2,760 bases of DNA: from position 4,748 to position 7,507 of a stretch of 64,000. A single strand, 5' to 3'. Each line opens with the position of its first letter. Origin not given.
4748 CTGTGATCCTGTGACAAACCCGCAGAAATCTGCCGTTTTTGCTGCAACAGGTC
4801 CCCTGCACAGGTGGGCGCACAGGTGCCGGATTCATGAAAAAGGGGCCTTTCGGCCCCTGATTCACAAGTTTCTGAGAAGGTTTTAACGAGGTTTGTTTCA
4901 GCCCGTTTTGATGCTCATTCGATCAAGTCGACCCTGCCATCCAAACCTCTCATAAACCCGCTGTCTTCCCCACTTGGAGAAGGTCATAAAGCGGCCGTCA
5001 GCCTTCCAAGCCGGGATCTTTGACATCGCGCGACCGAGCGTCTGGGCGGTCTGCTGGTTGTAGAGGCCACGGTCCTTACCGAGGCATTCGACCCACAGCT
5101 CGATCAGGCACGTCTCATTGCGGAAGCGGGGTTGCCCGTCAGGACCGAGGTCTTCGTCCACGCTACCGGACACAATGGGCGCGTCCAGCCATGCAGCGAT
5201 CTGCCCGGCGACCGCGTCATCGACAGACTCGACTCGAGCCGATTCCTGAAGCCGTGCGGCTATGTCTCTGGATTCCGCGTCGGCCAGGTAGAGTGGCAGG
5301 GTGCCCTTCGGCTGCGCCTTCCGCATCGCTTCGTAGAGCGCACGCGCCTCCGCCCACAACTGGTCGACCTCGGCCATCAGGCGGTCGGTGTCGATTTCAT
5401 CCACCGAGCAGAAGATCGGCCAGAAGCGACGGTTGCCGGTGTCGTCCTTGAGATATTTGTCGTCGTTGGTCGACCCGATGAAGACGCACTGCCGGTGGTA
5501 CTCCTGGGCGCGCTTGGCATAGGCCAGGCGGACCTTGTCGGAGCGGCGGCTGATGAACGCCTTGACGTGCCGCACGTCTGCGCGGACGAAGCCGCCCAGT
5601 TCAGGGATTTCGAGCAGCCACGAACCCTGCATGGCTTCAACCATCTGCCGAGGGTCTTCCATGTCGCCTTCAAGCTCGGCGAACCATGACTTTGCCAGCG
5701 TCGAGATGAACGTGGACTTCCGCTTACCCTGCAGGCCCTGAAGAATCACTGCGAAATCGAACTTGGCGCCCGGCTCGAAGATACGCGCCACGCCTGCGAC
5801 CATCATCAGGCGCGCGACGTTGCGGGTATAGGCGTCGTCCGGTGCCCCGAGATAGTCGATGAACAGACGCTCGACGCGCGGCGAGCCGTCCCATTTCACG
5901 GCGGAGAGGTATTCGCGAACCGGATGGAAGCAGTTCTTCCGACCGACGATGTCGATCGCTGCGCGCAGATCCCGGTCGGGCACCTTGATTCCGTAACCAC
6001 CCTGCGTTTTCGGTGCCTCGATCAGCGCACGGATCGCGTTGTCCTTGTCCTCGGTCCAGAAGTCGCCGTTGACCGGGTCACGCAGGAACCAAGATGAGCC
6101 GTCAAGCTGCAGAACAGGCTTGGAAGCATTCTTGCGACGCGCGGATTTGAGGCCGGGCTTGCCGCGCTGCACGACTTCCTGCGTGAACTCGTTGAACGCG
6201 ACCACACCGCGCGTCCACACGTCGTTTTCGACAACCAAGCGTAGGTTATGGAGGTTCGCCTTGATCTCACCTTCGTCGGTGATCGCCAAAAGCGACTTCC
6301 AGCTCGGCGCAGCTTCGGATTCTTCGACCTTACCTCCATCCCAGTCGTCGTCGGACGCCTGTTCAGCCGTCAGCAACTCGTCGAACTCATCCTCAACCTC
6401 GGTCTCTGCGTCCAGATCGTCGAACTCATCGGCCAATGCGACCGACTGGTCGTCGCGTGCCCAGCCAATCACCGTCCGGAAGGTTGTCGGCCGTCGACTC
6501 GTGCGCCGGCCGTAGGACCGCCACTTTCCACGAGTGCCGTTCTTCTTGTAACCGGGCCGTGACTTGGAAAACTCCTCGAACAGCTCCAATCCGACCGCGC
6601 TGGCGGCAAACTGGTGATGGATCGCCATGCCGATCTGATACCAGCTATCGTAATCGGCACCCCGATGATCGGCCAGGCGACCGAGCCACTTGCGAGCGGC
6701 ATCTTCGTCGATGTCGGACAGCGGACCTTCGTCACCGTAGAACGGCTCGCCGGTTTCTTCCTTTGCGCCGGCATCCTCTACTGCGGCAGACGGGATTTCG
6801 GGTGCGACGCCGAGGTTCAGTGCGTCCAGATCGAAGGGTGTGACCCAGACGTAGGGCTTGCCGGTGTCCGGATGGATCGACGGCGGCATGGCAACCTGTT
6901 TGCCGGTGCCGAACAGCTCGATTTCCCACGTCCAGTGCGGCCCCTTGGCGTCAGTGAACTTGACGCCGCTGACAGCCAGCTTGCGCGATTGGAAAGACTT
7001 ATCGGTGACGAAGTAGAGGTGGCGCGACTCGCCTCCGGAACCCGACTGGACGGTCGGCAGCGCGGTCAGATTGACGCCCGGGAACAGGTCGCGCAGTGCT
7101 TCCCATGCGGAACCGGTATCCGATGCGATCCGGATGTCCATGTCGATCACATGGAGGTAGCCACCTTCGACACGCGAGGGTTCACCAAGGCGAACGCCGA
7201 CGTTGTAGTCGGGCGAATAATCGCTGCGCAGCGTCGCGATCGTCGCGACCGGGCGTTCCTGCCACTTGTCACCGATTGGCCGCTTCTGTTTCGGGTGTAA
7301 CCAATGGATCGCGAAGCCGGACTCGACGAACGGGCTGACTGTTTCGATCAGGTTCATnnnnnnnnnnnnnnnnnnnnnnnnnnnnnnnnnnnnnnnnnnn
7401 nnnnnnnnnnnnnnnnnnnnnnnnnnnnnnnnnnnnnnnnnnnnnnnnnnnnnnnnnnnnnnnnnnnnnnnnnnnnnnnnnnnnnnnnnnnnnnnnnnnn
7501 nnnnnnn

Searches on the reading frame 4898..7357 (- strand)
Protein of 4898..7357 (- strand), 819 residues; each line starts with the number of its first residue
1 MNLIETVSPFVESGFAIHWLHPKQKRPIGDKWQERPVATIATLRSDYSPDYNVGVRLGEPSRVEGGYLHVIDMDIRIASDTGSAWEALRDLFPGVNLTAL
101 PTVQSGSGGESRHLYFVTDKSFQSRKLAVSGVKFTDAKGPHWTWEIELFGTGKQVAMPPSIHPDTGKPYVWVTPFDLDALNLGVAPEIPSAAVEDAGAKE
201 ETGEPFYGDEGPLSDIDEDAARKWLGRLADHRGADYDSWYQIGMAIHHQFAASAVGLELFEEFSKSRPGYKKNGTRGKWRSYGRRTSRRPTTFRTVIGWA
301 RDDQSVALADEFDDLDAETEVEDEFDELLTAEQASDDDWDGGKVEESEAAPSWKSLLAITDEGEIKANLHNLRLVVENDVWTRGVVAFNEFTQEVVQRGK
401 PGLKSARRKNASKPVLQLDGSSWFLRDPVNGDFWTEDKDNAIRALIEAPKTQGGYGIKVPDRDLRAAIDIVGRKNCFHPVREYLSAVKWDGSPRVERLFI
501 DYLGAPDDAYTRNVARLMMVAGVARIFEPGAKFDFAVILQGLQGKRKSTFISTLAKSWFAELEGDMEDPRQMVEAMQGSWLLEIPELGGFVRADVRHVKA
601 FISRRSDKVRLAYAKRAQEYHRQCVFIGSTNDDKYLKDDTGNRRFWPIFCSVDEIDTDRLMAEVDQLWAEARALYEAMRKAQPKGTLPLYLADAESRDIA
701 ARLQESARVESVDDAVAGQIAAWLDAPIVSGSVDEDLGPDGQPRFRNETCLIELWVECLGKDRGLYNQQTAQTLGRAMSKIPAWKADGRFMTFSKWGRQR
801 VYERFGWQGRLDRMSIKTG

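Call 11: search_protein_families(library=pfam, proteins=[window:4898-7357:-])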
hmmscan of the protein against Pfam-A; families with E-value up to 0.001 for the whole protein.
window:4898-7357:- (819 aa): 4 families
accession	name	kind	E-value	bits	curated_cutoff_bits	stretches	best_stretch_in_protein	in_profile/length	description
PF05272.17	VapE-like_dom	-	3.2e-74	249.5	25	1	484-681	1-198/217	Virulence-associated protein E-like domain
PF09250.16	Prim-Pol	-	5.4e-18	66.4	22.8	1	11-174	5-148/158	Bifunctional DNA primase/polymerase, N-terminal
PF08707.16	PriCT_2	-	1.6e-14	54.4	22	1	222-300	2-77/77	Primase C terminal 2 (PriCT-2)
PF19263.5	DUF5906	-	0.00031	21.8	27.6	1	539-644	1-114/114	Family of unknown function (DUF5906)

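Call 12: search_protein_families(library=phrogs, proteins=[window:4898-7357:-])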
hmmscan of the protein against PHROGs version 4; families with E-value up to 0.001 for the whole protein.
window:4898-7357:- (819 aa): 9 families
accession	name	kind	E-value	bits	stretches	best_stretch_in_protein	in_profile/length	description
phrog_256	-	DNA, RNA and nucleotide metabolism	2.4e-116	391.2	1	320-804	332-794/798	DNA helicase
phrog_1313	-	DNA, RNA and nucleotide metabolism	1.2e-112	378.7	1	232-807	9-557/568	DNA helicase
phrog_15962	-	DNA, RNA and nucleotide metabolism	1.6e-53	183.1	2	464-678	476-699/835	DNA primase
phrog_2249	-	DNA, RNA and nucleotide metabolism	7e-40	138.4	1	460-688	463-681/802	DNA primase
phrog_16593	-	DNA, RNA and nucleotide metabolism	8.4e-40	137.8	1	459-676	483-702/823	DNA primase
phrog_1156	-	DNA, RNA and nucleotide metabolism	3e-33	116.4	1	11-384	21-396/855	DNA primase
phrog_36873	-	DNA, RNA and nucleotide metabolism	9.2e-31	107.4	1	470-676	483-688/1082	DNA helicase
phrog_4630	-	DNA, RNA and nucleotide metabolism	2.2e-20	73.8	1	488-651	195-366/581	DNA primase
phrog_3022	-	DNA, RNA and nucleotide metabolism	3.4e-18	66.4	1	36-312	58-325/788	DNA primase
